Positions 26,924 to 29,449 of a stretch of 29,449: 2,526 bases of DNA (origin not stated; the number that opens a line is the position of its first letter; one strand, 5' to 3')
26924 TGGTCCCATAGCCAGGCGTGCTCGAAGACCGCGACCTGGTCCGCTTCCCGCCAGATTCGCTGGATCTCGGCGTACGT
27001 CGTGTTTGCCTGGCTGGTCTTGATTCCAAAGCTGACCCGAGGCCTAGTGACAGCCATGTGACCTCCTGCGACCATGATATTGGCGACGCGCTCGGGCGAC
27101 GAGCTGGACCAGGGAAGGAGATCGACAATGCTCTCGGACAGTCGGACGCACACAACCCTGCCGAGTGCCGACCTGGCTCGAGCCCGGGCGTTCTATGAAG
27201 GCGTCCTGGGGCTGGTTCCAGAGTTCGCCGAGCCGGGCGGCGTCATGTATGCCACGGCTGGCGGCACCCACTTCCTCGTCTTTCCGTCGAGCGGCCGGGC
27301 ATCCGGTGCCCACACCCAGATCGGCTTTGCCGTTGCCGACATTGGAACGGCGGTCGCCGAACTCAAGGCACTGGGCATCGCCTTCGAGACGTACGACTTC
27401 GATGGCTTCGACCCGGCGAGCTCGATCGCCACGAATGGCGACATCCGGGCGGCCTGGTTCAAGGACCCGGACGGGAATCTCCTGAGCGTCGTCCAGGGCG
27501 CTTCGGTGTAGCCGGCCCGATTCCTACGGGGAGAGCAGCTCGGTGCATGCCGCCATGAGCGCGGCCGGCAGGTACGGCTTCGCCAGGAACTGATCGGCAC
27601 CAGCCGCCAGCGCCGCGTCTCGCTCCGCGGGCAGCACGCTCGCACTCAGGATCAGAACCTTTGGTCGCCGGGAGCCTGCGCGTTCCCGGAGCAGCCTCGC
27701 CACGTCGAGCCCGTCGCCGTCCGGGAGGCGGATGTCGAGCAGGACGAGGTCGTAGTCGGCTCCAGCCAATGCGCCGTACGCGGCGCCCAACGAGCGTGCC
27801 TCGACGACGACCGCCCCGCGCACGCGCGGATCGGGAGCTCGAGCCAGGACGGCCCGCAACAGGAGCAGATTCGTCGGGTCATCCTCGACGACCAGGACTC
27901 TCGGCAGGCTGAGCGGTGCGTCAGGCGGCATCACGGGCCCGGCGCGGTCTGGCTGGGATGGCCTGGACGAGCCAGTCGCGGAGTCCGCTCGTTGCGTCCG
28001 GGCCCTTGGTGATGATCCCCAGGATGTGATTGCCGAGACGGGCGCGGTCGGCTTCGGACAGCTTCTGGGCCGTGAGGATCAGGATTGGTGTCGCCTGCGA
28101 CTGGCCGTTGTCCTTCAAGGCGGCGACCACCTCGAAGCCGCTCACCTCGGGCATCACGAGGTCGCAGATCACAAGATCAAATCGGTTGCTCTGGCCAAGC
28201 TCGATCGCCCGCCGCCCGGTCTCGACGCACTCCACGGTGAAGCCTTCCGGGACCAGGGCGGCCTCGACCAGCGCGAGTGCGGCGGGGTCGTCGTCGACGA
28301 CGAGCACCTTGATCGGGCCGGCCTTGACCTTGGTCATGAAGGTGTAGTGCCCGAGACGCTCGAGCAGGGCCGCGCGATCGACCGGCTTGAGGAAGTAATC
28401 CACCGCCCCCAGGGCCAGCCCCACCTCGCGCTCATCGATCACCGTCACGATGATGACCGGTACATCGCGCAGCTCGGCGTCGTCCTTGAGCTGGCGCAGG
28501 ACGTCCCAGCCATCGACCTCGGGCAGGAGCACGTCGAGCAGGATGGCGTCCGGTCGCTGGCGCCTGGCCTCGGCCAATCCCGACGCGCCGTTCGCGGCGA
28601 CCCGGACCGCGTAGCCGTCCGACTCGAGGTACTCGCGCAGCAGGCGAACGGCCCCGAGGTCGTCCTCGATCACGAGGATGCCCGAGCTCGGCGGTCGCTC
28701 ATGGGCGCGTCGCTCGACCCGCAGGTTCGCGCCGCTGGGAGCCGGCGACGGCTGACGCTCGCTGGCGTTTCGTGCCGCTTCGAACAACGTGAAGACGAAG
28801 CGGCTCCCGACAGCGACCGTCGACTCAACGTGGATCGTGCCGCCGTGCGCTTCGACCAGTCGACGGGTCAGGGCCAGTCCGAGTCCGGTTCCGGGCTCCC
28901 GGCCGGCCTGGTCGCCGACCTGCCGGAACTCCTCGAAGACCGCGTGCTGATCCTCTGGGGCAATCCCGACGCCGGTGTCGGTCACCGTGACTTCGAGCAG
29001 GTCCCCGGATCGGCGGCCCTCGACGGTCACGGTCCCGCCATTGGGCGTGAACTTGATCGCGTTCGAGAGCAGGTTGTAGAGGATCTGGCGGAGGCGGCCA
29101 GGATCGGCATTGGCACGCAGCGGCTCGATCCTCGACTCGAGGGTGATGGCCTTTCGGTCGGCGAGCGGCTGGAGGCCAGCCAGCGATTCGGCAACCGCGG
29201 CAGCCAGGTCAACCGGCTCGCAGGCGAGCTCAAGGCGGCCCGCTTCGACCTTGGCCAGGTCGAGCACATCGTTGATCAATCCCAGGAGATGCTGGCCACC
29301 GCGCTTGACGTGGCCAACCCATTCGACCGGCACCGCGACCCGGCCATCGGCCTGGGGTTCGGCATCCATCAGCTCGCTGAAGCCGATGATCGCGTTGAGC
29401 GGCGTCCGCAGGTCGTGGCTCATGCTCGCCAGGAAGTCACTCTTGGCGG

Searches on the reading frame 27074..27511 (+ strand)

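Call 7: search_protein_families(library=pfam, proteins=[window:27074-27511:+], max_evalue=0.01)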
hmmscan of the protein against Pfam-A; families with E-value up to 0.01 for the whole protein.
window:27074-27511:+ (145 aa): 4 families
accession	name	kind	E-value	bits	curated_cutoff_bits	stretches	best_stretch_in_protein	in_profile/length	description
PF00903.31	Glyoxalase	-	7.9e-12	46.1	20.6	1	26-137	4-119/121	Glyoxalase/Bleomycin resistance protein/Dioxygenase superfamily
PF13669.12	Glyoxalase_4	-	2.7e-05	24.8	27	0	82-135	2-47/109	Glyoxalase/Bleomycin resistance protein/Dioxygenase superfamily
PF22677.2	Ble-like_N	-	0.0002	21.5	24.5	1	25-47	3-25/41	Bleomycin resistance protein-like N-terminal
PF18029.7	Glyoxalase_6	-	0.0005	21.1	23.6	1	28-139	3-105/106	Glyoxalase-like domain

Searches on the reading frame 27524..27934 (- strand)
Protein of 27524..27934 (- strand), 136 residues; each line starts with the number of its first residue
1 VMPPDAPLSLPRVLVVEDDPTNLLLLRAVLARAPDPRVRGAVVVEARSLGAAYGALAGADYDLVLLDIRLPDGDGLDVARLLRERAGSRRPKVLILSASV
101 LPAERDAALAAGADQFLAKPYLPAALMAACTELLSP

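Call 117: search_protein_families(library=pfam, proteins=[window:27524-27934:-], max_evalue=0.001)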
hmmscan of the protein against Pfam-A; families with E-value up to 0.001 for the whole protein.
window:27524-27934:- (136 aa): 1 family
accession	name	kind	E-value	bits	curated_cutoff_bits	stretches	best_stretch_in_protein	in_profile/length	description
PF00072.30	Response_reg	-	4.2e-20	72.4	30.2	1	13-129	1-109/111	Response regulator receiver domain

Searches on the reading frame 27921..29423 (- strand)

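Call 7: search_protein_families(library=pfam, proteins=[window:27921-29423:-], max_evalue=0.01)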
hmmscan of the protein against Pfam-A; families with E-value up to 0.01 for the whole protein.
window:27921-29423:- (500 aa): 4 families
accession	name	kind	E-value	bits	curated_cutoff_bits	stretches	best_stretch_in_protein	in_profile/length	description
PF00072.30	Response_reg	-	3.2e-44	150.1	30.2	2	249-357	1-110/111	Response regulator receiver domain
PF02518.31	HATPase_c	-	2.2e-29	102.6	26.4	1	107-214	2-108/111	Histidine kinase-, DNA gyrase B-, and HSP90-like ATPase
PF00512.31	HisKA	-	1.7e-12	47.6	26.9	1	1-62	9-66/66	His Kinase A (phospho-acceptor) domain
PF13581.12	HATPase_c_2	-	0.00016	22.1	27.4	1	111-192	32-111/127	Histidine kinase-like ATPase domain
